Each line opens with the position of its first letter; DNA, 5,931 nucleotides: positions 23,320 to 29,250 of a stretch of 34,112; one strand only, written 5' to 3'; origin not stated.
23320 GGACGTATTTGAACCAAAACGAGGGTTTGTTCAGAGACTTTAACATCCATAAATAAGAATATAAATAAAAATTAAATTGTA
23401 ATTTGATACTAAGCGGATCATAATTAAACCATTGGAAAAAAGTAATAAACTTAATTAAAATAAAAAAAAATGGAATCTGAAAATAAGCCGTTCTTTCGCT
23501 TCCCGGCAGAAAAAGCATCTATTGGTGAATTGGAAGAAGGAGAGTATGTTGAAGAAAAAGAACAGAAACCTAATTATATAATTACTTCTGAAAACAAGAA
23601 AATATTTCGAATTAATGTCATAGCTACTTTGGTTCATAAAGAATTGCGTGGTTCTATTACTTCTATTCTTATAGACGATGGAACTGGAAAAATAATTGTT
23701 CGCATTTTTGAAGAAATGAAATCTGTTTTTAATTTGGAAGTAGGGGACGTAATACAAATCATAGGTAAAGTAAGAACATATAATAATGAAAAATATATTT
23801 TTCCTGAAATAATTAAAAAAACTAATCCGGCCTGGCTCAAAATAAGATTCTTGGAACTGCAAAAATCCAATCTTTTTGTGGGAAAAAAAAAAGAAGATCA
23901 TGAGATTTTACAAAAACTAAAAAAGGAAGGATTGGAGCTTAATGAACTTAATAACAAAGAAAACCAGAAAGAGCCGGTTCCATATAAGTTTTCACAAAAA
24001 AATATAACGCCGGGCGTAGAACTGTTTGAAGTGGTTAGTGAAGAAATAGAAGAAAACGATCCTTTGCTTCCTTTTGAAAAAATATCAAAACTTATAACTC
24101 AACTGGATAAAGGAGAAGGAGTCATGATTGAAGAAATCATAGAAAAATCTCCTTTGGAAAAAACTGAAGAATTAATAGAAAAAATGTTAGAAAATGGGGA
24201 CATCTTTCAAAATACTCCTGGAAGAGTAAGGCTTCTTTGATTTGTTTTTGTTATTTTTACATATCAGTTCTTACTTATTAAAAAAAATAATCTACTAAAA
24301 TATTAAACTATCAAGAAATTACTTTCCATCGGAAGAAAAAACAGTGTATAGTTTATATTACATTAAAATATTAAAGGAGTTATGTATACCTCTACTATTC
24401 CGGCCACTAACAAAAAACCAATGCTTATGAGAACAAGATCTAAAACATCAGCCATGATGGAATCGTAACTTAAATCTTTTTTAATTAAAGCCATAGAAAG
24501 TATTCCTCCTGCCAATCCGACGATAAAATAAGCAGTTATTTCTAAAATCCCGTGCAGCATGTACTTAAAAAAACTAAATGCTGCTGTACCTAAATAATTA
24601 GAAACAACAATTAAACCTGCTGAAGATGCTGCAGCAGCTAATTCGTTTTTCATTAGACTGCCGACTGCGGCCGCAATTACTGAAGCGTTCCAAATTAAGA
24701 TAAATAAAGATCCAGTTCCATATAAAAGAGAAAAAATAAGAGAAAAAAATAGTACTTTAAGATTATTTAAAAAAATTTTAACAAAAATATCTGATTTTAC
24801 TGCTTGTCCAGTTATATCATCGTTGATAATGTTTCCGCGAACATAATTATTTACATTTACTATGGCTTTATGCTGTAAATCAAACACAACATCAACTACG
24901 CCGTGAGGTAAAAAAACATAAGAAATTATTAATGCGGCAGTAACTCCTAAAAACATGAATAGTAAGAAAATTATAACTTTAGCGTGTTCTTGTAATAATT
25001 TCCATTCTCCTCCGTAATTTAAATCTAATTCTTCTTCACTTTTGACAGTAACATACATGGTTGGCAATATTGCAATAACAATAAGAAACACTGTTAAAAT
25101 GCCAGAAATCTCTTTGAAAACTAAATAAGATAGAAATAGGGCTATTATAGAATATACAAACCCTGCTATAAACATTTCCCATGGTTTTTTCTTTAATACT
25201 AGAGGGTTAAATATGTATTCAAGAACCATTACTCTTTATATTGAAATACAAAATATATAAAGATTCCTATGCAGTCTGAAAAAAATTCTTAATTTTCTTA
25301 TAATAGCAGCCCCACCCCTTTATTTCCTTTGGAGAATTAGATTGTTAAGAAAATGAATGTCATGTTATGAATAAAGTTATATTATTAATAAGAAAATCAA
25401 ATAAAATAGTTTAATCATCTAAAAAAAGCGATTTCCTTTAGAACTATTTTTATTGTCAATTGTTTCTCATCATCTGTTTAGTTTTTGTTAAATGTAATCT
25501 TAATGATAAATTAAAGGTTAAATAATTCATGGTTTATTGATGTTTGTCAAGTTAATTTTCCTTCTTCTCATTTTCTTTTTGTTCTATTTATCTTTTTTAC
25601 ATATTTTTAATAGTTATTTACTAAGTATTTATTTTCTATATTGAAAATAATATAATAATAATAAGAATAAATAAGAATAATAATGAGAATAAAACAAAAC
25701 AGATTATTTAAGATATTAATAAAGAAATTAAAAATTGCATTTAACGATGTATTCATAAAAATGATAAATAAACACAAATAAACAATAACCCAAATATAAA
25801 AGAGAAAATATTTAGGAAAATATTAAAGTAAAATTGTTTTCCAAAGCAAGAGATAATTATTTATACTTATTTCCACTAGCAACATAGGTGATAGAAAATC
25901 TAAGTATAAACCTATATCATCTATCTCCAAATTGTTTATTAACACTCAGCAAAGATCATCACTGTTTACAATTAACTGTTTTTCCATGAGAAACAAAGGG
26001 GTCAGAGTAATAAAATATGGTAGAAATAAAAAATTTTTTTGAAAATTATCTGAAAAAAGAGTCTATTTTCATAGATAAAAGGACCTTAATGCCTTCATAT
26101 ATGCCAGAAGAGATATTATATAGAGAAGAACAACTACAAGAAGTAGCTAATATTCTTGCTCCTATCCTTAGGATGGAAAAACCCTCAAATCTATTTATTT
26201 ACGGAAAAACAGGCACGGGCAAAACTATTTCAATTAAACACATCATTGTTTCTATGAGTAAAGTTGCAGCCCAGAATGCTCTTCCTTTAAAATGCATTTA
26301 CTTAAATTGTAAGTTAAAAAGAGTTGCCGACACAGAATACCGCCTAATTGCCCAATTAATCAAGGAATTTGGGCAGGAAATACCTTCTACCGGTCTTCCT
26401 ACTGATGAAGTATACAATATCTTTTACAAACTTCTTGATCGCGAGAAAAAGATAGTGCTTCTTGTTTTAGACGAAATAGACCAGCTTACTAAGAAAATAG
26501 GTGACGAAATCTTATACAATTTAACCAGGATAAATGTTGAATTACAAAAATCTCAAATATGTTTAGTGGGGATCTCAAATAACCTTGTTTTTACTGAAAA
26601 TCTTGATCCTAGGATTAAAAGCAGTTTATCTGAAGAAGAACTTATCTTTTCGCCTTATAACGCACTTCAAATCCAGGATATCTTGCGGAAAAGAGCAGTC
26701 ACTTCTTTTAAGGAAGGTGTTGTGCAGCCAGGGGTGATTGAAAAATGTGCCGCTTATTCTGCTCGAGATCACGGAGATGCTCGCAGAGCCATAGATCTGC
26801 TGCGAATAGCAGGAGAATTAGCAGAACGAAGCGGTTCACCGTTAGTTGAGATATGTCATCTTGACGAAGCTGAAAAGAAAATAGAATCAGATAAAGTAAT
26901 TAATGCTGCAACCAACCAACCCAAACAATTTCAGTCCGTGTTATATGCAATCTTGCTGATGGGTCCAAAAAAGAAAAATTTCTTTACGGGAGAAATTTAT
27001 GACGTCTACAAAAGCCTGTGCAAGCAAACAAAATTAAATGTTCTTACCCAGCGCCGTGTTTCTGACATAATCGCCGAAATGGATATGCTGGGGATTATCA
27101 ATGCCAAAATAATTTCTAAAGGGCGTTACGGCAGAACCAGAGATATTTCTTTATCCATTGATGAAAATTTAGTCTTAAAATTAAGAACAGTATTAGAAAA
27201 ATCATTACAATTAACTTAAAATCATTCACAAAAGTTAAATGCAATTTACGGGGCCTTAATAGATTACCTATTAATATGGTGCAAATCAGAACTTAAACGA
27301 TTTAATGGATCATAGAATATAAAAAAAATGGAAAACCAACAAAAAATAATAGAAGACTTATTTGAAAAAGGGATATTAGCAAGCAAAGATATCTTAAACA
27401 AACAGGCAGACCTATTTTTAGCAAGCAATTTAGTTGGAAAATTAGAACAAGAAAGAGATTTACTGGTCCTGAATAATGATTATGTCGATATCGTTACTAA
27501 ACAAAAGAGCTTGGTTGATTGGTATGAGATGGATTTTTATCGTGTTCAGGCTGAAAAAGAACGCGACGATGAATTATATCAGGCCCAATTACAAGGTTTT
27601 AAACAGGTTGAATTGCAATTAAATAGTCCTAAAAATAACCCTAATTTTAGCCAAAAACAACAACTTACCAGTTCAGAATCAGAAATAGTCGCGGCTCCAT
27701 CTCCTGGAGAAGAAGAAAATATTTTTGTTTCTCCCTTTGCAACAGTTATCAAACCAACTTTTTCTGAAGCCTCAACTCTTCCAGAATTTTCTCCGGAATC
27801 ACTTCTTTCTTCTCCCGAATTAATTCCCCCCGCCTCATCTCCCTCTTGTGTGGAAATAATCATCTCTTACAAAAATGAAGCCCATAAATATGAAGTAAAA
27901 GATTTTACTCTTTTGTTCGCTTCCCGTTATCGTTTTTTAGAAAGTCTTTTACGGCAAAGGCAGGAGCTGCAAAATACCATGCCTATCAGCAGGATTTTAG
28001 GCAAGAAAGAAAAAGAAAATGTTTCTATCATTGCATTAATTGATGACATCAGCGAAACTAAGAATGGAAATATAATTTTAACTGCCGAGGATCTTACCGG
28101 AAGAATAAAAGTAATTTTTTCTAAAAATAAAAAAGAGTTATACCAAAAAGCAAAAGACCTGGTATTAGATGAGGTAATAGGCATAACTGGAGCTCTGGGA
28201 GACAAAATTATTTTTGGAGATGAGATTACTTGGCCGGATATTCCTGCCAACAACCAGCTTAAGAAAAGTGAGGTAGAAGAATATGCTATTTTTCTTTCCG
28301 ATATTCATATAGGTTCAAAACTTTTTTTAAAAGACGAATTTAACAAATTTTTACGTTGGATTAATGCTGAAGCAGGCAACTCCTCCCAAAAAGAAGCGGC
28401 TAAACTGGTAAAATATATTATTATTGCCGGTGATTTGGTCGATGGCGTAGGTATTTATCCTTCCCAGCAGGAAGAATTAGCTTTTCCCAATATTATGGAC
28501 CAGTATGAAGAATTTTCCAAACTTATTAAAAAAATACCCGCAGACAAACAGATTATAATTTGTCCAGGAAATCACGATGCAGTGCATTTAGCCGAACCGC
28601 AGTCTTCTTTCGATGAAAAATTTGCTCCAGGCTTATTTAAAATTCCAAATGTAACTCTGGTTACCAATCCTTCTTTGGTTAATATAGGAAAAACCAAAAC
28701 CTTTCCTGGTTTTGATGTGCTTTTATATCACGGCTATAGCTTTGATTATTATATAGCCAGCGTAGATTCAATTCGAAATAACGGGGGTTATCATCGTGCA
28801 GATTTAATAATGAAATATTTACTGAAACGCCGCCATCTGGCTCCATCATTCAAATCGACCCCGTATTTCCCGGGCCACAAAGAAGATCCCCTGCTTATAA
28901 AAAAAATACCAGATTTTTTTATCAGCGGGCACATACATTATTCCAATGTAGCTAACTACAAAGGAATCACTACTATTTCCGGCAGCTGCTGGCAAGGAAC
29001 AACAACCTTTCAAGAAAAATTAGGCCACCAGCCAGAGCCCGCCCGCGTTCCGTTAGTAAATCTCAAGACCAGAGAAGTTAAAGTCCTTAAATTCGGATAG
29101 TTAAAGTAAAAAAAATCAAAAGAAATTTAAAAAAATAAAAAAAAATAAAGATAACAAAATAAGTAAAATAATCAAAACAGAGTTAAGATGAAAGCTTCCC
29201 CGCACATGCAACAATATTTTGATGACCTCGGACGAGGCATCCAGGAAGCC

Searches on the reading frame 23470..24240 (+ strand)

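Call 47: search_protein_families(library=pfam, proteins=[window:23470-24240:+], max_evalue=0.001)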
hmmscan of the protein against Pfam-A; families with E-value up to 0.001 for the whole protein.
window:23470-24240:+ (256 aa): 1 family
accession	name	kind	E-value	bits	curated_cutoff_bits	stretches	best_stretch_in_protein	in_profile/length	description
PF01336.31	tRNA_anti-codon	-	1.5e-07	31.7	27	1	59-109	13-66/75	OB-fold nucleic acid binding domain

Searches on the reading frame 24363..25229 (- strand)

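Call 47: search_protein_families(library=pfam, proteins=[window:24363-25229:-], max_evalue=0.001)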
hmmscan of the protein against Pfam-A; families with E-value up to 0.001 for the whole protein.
window:24363-25229:- (288 aa): 1 family
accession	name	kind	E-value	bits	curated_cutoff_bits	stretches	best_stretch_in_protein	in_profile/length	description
PF01944.22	SpoIIM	-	4.1e-17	63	26.9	1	86-285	3-163/163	Stage II sporulation protein M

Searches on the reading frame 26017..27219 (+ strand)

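Call 47: search_protein_families(library=pfam, proteins=[window:26017-27219:+], max_evalue=0.001)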
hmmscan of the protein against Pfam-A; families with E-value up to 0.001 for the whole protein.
window:26017-27219:+ (400 aa): 11 families
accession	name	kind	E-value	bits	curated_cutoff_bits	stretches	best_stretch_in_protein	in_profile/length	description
PF09079.17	Cdc6_C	-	1.7e-27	95.7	25.1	1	299-388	4-95/96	CDC6, C terminal winged helix domain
PF22703.2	Cdc6_lid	-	1.2e-22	80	27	1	220-286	1-67/68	Cdc6 AAA+ ATPase-type lid domain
PF13401.12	AAA_22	-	4.5e-11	43.6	27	1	56-185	5-122/130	AAA domain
PF01637.24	ATPase_2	-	2.4e-07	31.2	33.2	1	36-180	4-147/225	ATPase domain predominantly from Archaea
PF22606.2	Cdc6-ORC-like_ATPase_lid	-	2.9e-07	30.7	27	1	214-270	1-57/60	Cdc6/ORC-like, ATPase lid domain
PF13191.12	AAA_16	-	3.3e-07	31.4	32.6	1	34-158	3-145/167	AAA ATPase domain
PF05621.17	TniB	-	2e-06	27.8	22.4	1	50-202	29-177/189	Bacterial TniB protein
PF00004.35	AAA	-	1.4e-05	26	21.2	1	60-201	2-119/131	ATPase family associated with various cellular activities (AAA)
PF05729.18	NACHT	-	4.7e-05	23.7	26.7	1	59-163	3-99/167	NACHT domain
PF00270.35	DEAD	-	0.00049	20.3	26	0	55-182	13-154/167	DEAD/DEAH box helicase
PF24883.2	NPHP3_N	-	0.0008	20.1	24.8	0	55-124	21-85/164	Nephrocystin 3, N-terminal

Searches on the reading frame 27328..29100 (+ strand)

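Call 47: search_protein_families(library=pfam, proteins=[window:27328-29100:+], max_evalue=0.001)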
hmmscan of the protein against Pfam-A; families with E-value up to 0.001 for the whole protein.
window:27328-29100:+ (590 aa): 3 families
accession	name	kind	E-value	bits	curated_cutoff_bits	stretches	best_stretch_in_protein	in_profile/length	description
PF04042.21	DNA_pol_E_B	-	8.2e-14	52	29.1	1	321-535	2-203/210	DNA polymerase alpha/epsilon subunit B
PF00149.33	Metallophos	-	3.8e-12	47.5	21.5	1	321-538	4-190/191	Calcineurin-like phosphoesterase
PF01336.31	tRNA_anti-codon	-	1e-05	25.8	27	1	232-290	1-57/75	OB-fold nucleic acid binding domain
